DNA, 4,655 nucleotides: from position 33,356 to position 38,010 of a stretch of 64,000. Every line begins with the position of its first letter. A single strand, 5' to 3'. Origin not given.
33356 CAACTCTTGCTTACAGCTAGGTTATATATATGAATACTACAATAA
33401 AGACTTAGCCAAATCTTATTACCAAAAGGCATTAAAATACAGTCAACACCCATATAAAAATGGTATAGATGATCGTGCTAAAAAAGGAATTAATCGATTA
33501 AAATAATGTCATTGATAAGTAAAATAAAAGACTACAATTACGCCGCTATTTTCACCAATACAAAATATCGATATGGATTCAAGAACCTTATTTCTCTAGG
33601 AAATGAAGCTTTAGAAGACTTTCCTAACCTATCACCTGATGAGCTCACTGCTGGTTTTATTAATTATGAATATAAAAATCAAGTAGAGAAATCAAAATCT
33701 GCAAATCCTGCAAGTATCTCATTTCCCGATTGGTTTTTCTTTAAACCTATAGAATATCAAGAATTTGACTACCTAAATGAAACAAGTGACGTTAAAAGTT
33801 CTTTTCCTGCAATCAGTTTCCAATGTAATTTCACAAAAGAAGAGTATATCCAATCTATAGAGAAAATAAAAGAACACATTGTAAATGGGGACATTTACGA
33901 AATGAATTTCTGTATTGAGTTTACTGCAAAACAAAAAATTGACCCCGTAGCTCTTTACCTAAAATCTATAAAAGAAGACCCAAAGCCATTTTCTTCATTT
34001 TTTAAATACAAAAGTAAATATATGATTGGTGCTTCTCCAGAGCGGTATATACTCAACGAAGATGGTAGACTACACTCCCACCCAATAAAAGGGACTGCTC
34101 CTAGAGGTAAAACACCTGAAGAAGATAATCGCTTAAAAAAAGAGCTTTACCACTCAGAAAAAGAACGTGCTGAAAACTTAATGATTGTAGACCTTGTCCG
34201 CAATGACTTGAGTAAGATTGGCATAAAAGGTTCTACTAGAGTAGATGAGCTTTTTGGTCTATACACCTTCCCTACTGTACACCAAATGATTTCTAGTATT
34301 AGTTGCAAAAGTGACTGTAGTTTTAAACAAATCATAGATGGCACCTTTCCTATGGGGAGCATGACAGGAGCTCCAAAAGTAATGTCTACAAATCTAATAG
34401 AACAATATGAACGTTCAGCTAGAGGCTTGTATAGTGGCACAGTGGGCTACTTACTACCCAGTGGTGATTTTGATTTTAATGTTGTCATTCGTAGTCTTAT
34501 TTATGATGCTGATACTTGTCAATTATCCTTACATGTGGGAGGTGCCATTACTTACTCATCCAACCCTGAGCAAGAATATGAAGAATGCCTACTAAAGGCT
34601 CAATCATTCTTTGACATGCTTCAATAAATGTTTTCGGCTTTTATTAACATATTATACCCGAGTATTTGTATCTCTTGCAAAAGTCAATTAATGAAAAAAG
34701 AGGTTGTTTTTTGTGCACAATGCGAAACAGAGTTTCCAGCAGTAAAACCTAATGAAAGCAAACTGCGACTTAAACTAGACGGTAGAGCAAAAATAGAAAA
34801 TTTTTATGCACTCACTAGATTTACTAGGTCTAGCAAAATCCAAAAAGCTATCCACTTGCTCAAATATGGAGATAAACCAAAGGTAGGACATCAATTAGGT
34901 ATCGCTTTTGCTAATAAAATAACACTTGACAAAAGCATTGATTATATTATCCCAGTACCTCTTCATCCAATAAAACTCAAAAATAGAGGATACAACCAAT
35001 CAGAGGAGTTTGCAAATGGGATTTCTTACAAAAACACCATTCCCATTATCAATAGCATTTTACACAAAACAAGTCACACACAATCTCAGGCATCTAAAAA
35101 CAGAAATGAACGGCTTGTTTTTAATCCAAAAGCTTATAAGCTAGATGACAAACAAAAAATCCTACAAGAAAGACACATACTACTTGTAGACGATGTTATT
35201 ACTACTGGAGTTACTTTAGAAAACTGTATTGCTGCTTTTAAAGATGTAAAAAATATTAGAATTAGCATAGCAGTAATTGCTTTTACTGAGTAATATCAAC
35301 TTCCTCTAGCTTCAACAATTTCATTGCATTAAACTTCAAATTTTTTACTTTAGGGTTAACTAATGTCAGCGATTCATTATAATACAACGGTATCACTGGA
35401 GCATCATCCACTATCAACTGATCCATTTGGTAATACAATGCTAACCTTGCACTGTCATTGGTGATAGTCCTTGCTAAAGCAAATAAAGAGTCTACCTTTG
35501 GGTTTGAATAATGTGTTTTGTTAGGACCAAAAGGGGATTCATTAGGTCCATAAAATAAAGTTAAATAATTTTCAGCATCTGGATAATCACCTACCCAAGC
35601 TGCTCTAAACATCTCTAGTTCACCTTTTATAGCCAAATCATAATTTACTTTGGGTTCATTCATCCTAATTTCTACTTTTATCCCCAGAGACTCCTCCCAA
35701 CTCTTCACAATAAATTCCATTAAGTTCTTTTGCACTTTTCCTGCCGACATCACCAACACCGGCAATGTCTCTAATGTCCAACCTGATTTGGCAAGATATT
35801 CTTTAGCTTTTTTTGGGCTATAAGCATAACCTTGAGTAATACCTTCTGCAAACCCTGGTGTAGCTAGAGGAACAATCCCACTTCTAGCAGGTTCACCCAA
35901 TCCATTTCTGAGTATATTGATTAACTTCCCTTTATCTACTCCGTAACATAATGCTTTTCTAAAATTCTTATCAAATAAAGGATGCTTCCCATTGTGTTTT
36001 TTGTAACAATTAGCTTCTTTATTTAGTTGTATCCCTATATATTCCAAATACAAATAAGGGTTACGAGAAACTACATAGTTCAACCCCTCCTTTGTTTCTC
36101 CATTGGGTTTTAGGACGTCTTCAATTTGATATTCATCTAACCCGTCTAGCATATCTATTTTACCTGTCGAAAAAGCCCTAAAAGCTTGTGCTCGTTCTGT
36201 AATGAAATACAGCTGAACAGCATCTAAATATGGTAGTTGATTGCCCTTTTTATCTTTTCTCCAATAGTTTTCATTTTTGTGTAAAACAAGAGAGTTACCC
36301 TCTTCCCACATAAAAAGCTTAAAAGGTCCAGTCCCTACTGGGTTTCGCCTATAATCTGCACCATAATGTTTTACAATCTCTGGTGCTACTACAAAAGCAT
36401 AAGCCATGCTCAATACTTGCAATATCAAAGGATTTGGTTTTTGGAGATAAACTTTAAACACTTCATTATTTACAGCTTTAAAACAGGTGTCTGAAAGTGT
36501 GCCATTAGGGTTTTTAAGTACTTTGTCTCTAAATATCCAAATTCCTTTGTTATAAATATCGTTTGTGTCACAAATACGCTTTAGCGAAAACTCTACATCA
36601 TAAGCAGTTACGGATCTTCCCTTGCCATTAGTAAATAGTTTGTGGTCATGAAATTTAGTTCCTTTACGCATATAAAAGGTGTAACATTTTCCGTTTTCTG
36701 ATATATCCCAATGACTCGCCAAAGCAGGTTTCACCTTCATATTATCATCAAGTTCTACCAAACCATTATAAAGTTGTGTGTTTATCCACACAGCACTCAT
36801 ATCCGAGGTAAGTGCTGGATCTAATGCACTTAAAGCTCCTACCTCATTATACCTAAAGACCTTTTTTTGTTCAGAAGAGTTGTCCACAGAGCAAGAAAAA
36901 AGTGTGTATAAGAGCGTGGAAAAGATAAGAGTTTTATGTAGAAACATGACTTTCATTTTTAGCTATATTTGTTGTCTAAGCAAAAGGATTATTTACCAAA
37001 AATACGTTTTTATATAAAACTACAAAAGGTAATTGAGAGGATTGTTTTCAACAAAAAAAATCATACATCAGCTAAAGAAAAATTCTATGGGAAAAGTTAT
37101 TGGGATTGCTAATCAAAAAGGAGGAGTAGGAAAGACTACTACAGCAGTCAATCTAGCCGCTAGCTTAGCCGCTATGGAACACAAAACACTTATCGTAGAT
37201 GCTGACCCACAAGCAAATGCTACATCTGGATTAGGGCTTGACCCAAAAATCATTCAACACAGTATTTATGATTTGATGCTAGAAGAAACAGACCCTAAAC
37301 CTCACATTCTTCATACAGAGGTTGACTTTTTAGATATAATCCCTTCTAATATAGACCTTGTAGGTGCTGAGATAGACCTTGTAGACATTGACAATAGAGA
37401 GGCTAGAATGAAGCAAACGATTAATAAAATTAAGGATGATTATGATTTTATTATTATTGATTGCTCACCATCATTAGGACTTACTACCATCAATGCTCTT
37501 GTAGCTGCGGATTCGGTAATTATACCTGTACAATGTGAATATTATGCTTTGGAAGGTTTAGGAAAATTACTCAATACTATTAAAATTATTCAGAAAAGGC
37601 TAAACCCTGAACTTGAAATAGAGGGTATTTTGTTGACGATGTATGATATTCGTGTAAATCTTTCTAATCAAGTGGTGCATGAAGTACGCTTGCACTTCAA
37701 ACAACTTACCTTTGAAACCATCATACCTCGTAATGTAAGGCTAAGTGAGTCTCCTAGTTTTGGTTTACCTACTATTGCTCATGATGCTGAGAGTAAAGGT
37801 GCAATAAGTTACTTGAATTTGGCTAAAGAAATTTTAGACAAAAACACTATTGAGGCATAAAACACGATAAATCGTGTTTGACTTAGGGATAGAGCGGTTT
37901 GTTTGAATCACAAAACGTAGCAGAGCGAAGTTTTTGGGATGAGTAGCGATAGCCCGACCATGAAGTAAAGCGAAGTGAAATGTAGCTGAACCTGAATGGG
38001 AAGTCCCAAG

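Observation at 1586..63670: Eight-copy dispersed structured repeat with a covarying closing stem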

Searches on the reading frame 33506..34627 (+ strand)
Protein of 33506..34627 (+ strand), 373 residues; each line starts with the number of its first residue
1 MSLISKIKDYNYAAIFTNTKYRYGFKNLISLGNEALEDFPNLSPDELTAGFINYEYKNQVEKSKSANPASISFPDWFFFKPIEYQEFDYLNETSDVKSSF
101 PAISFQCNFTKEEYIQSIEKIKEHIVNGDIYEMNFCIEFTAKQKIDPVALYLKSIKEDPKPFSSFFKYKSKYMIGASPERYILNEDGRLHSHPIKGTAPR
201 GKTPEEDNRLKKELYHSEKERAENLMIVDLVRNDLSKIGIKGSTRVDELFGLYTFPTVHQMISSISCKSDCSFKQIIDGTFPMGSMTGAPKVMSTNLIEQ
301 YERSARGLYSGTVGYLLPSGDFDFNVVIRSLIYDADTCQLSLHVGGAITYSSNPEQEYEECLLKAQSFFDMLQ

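Call 70: search_protein_families(library=pfam, proteins=[window:33506-34627:+], max_evalue=0.00001)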
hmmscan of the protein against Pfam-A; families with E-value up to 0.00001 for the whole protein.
window:33506-34627:+ (373 aa): 1 family
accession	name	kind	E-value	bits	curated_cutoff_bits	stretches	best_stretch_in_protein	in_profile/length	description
PF00425.24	Chorismate_bind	-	1.9e-77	260.7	27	1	111-364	2-257/257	chorismate binding enzyme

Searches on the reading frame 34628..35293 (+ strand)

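Call 70: search_protein_families(library=pfam, proteins=[window:34628-35293:+], max_evalue=0.00001)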
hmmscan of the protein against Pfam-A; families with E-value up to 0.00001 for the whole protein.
window:34628-35293:+ (221 aa): 1 family
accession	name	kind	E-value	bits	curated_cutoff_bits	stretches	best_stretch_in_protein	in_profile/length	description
PF00156.33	Pribosyltran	-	5.1e-07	29.6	26.3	1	140-218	57-124/158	Phosphoribosyl transferase domain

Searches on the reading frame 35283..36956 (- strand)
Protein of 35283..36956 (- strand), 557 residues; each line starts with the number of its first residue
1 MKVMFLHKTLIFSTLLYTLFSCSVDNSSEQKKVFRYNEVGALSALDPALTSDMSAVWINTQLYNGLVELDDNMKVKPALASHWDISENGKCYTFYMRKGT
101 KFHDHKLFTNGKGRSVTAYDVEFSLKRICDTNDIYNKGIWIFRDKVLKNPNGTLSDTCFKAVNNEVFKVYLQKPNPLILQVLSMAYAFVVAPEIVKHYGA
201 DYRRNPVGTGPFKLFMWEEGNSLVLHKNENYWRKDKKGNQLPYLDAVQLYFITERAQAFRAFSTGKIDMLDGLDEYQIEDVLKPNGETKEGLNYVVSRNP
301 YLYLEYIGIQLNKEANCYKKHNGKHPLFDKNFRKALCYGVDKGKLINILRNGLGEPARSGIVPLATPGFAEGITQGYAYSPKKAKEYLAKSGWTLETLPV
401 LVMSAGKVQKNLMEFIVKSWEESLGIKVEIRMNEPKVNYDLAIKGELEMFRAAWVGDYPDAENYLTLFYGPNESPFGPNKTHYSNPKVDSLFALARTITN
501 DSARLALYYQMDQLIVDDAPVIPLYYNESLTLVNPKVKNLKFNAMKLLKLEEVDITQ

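Call 13: search_protein_families(library=ncbifam, proteins=[window:35283-36956:-])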
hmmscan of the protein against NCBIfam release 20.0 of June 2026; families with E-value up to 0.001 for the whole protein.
window:35283-36956:- (557 aa): 12 families
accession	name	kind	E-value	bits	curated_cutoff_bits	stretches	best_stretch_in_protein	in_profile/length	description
NF045467.1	Opp4A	equivalog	6.3e-43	146.8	650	1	45-548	49-549/556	oligopeptide ABC transporter substrate-binding protein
NF043070.1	DppA_dipep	equivalog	1.1e-41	143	1005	2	28-241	25-242/535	dipeptide ABC transporter periplasmic-binding protein DppA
NF011684.0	PRK15104.1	equivalog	1.1e-40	139.9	947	1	30-538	38-522/543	oligopeptide ABC transporter substrate-binding protein OppA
TIGR02294.1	nickel_nikA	equivalog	3.2e-36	124.9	393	1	42-545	16-491/501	nickel ABC transporter substrate-binding protein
NF011942.0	PRK15413.1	equivalog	1.5e-35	122.9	594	1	41-540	37-493/512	glutathione ABC transporter substrate-binding protein GsiB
NF011689.0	PRK15109.1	equivalog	1.4e-32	113.1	560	2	28-240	30-246/547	ABC transporter substrate-binding protein SapA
NF007287.0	PRK09755.1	equivalog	2e-32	112.7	1098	1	28-540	29-516/535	ABC transporter substrate-binding protein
NF047575.1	opine_bind_CntA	exception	5.5e-24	84.6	800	1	17-542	17-520/535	staphylopine-dependent metal ABC transporter substrate-binding lipoprotein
NF045468.1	Opp5A_nikA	equivalog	8.3e-21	74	600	1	43-543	29-475/488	nickel ABC transporter substrate-binding protein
TIGR04028.1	SBP_KPN_01854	hypoth_equivalog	8.4e-14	51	468.5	2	326-545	266-498/509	TIGR04028 family ABC transporter substrate-binding protein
NF010149.0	PRK13626.1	equivalog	7.3e-09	34.8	476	1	31-231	119-289/552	HTH-type transcriptional regulator SgrR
NF043077.1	MMSYN1_0169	equivalog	6.1e-07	28.3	650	1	28-121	34-127/896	oligopeptide ABC transporter substrate-binding protein OppA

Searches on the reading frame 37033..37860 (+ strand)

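Call 12: search_protein_families(library=ncbifam, proteins=[window:37033-37860:+])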
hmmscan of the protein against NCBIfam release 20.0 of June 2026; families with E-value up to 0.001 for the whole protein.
window:37033-37860:+ (275 aa): 30 families (the best 25 are shown)
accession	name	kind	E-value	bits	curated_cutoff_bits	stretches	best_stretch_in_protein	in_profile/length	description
TIGR03453.1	partition_RepA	equivalog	8.6e-31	107.1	348.45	1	9-182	93-280/387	plasmid partitioning protein RepA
NF041283.1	PrgP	equivalog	3.6e-29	102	400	1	19-238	1-229/297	ParA superfamily DNA segregation protein PrgP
NF041546.1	ParA_partition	equivalog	4.2e-28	98.3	180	2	22-64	1-43/203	ParA family partition ATPase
TIGR01969.1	minD_arch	subfamily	6.4e-26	91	201.75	1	22-269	2-232/251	cell division ATPase MinD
NF010443.0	PRK13869.1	subfamily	6.9e-21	74.5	446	1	18-178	119-293/405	plasmid-partitioning protein RepA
NF010259.0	PRK13705.1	equivalog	2e-20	73.2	725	1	1-177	90-275/388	plasmid-partitioning protein SopA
TIGR01968.1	minD_bact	equivalog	4e-20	72.2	212.9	1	21-271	2-240/261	septum site-determining protein MinD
TIGR01007.1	eps_fam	subfamily_domain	3.3e-15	56.2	108.05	1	13-157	11-147/204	polysaccharide biosynthesis tyrosine autokinase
TIGR03371.1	cellulose_yhjQ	equivalog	6.2e-14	52.1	157.85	1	21-265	2-239/246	cellulose biosynthesis protein BcsQ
TIGR03018.1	pepcterm_TyrKin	hypoth_equivalog_domain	4.3e-13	49.1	230.65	1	15-183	30-196/207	XrtA-associated tyrosine autokinase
NF047398.1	AAA_KGGVGR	domain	1.4e-10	41.8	90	1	25-157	7-160/190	KGGVGR-motif variant AAA ATPase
NF033200.1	F430_CfbC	exception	1.4e-10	41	402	1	28-88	7-65/260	Ni-sirohydrochlorin a,c-diamide reductive cyclase ATP-dependent reductase subunit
TIGR01287.1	nifH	equivalog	1.5e-10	40.8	394.35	1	28-85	7-62/275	nitrogenase iron protein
NF008079.0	PRK10818.1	equivalog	7.4e-10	38.6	508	1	19-268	1-247/270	septum site-determining protein MinD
NF009701.0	PRK13230.1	subfamily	7.8e-09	34.9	350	1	28-73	8-53/291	nitrogenase reductase-like protein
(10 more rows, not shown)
